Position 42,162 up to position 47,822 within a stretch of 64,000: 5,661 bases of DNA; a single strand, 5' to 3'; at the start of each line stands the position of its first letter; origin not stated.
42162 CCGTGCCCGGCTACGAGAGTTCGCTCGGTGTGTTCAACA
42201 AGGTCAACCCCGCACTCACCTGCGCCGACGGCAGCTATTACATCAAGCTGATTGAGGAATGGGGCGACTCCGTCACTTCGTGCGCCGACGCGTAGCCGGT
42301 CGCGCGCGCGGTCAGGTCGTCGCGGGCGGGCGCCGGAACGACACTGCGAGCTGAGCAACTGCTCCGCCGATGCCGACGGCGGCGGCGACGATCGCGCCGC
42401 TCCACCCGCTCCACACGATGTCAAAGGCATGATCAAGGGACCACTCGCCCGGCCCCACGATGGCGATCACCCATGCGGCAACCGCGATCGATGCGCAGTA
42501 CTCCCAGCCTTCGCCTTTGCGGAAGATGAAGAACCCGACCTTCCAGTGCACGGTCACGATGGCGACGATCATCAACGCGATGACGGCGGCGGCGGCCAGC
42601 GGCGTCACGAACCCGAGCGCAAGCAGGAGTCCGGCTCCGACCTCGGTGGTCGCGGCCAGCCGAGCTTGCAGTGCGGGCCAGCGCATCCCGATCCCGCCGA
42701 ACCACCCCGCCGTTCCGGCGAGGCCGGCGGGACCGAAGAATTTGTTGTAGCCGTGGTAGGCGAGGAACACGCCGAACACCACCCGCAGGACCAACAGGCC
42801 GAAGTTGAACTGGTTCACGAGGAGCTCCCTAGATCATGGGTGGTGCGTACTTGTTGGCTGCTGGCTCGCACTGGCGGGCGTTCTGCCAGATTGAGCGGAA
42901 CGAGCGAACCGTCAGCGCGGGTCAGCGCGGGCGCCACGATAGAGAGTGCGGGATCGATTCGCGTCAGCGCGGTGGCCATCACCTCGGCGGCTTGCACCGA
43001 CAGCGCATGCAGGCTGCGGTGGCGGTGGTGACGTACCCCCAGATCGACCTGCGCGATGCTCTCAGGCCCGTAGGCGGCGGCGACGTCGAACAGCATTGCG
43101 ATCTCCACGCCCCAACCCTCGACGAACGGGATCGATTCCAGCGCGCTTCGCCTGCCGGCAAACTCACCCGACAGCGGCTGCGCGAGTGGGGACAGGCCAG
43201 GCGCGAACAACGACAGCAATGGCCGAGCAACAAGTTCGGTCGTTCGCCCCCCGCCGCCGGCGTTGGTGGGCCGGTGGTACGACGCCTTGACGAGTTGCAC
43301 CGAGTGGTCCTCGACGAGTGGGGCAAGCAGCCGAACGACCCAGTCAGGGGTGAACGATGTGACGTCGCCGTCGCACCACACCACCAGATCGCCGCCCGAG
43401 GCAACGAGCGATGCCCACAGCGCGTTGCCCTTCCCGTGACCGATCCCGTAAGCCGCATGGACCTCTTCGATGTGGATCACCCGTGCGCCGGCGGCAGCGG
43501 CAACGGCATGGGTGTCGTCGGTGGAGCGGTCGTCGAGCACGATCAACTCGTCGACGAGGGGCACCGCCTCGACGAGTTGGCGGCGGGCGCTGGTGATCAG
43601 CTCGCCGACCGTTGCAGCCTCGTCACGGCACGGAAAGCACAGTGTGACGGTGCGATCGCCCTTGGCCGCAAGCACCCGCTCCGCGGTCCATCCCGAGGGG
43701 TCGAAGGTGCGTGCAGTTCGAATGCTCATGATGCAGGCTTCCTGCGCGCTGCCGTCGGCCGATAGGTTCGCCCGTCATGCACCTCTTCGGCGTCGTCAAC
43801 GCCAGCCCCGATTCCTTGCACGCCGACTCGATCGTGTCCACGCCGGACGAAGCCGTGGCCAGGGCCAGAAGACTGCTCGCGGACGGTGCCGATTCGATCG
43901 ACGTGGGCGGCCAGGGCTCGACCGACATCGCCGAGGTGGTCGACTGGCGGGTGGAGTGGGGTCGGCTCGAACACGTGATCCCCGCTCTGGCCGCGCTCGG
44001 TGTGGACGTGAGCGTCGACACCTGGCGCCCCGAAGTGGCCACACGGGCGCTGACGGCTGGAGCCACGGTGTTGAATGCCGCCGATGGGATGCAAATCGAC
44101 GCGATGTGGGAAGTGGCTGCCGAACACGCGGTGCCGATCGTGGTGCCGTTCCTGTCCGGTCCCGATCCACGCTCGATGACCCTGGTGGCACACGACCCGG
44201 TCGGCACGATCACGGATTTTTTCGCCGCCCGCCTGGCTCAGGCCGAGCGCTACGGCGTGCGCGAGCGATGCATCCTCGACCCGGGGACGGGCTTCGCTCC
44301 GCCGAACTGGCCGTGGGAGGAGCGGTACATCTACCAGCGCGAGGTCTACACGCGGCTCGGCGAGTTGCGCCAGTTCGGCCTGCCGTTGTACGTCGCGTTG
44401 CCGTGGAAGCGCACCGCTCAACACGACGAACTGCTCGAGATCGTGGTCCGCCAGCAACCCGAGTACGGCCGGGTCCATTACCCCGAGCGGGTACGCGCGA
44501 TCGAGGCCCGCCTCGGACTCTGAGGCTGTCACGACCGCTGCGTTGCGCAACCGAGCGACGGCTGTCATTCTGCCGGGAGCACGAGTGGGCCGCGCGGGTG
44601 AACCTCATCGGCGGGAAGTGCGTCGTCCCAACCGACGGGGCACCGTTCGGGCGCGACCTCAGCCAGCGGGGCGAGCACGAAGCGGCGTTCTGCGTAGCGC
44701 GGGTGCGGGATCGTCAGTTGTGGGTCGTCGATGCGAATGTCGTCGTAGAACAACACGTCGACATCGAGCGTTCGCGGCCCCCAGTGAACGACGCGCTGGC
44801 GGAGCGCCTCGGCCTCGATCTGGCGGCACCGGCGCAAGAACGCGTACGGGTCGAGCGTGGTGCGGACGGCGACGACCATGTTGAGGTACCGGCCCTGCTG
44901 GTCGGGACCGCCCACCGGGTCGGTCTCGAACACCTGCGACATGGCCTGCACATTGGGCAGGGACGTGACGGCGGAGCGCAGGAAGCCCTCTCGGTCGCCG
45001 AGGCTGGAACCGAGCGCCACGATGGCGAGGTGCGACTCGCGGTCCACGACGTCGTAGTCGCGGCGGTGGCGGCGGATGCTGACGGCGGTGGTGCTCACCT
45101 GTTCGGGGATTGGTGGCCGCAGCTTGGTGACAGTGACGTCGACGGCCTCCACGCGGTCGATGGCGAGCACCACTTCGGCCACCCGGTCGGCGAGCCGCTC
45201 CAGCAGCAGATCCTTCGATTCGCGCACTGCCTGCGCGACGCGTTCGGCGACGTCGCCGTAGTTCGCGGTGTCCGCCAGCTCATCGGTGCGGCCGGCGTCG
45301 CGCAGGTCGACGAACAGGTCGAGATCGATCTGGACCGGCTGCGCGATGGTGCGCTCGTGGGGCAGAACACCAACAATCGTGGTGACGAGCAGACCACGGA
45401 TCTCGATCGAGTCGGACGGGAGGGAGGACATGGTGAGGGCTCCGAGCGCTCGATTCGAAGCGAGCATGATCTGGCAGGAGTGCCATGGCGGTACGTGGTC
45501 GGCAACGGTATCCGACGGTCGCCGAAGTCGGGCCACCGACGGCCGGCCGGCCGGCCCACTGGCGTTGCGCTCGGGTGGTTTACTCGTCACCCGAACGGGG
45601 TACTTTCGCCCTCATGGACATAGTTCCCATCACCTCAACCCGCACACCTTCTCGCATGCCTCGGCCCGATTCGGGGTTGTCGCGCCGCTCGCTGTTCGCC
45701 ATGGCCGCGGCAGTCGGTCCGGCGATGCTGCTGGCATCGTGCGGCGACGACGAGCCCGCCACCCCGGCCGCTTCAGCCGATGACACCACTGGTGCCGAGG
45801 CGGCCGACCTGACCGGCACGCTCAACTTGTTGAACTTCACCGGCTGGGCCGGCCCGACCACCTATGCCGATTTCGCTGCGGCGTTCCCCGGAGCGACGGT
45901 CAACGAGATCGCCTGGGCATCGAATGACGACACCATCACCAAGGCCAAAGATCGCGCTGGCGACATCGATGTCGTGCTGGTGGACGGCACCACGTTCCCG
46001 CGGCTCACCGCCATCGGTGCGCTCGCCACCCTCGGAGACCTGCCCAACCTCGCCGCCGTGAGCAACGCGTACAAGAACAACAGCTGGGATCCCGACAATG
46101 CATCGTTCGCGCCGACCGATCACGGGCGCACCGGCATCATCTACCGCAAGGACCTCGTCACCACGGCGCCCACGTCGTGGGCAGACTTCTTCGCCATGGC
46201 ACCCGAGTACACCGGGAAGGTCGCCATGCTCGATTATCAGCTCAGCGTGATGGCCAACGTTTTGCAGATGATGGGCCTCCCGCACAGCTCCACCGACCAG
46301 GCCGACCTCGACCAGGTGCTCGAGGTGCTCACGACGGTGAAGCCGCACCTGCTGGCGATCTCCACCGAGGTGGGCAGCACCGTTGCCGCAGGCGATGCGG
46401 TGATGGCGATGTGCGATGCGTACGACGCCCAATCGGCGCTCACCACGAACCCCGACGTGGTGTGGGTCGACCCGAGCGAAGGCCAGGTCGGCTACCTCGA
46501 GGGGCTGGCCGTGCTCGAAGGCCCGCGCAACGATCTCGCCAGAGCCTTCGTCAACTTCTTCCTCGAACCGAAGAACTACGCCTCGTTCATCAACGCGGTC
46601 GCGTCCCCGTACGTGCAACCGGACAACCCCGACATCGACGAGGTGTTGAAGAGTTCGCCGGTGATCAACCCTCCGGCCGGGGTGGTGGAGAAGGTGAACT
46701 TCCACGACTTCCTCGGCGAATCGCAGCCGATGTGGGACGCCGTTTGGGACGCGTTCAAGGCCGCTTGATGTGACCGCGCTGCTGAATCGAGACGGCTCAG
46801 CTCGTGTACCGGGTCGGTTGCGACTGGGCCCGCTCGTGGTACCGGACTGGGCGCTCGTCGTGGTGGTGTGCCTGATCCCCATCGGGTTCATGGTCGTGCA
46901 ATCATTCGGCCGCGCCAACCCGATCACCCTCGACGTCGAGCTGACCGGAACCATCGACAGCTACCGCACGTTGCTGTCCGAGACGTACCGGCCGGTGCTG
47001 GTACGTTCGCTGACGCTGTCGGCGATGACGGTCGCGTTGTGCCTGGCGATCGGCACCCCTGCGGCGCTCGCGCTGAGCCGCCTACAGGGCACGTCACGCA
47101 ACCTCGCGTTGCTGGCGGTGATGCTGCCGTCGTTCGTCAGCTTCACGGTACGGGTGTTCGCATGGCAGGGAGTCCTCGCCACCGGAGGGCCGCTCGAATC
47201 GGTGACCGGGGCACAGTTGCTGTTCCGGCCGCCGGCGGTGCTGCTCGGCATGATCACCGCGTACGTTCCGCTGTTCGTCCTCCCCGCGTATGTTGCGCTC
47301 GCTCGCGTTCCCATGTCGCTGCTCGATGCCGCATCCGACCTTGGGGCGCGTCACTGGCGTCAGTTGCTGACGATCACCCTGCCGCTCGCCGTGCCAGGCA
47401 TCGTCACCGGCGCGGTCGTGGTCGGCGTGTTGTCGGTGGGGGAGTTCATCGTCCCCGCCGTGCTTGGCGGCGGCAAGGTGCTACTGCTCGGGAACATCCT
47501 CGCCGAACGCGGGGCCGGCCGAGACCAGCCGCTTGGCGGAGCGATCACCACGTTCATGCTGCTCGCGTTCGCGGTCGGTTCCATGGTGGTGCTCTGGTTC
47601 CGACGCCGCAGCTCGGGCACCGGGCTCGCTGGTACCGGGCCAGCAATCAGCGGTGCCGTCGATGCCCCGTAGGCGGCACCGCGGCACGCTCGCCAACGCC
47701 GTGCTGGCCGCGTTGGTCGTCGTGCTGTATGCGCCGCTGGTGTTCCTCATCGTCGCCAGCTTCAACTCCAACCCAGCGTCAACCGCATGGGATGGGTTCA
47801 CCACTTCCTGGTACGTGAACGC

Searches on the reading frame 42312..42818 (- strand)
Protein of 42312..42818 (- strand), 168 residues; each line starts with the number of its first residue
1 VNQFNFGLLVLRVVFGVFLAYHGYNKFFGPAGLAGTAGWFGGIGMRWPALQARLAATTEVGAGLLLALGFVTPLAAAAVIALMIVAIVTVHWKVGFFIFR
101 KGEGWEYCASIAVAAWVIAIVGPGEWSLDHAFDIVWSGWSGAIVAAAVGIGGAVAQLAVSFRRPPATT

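Call 36: search_protein_families(library=pfam, max_evalue=1e-8, proteins=[window:42312-42818:-])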
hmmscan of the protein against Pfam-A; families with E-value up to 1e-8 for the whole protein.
window:42312-42818:- (168 aa): 1 family
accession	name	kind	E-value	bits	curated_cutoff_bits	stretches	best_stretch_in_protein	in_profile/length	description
PF07681.17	DoxX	-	1.1e-22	80.8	23.6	1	7-92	1-85/85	DoxX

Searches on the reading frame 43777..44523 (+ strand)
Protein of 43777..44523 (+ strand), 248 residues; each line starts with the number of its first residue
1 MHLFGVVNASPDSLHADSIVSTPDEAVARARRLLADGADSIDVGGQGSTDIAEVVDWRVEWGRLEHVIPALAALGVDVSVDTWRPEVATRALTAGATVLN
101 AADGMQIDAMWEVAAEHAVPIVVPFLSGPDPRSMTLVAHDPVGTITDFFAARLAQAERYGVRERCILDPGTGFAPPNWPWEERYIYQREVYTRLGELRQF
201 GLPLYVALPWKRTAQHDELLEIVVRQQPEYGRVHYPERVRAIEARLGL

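Call 36: search_protein_families(library=pfam, max_evalue=1e-8, proteins=[window:43777-44523:+])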
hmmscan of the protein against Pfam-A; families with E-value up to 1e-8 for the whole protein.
window:43777-44523:+ (248 aa): 1 family
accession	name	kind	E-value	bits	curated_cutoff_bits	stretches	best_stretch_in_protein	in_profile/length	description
PF00809.28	Pterin_bind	-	1.5e-37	130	25.5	1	5-208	2-204/244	Pterin binding enzyme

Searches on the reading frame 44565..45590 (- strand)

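Call 36: search_protein_families(library=pfam, max_evalue=1e-8, proteins=[window:44565-45590:-])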
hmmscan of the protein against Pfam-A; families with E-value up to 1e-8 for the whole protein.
window:44565-45590:- (341 aa): 2 families
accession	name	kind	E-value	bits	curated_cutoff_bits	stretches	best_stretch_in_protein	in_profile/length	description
PF01288.25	HPPK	-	1.2e-36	126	25.7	1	190-314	1-116/116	7,8-dihydro-6-hydroxymethylpterin-pyrophosphokinase (HPPK)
PF02152.23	FolB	-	6.3e-30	104.4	31.8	1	62-173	1-113/113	Dihydroneopterin aldolase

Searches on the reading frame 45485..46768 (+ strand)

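Call 36: search_protein_families(library=pfam, max_evalue=1e-8, proteins=[window:45485-46768:+])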
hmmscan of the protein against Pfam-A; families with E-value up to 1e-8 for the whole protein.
window:45485-46768:+ (427 aa): 2 families
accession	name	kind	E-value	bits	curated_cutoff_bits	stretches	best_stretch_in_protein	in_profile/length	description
PF13416.11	SBP_bac_8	-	1.6e-22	81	27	1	127-384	3-265/279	Bacterial extracellular solute-binding protein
PF13343.11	SBP_bac_6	-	3.5e-13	50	24.6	1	186-381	35-224/245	Bacterial extracellular solute-binding protein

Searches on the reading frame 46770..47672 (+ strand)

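Call 36: search_protein_families(library=pfam, max_evalue=1e-8, proteins=[window:46770-47672:+])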
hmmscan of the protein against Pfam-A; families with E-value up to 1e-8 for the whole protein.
window:46770-47672:+ (300 aa): 1 family
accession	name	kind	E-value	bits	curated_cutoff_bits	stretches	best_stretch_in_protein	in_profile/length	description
PF00528.27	BPD_transp_1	-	1.7e-14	54.4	26.4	1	94-279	4-176/184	Binding-protein-dependent transport system inner membrane component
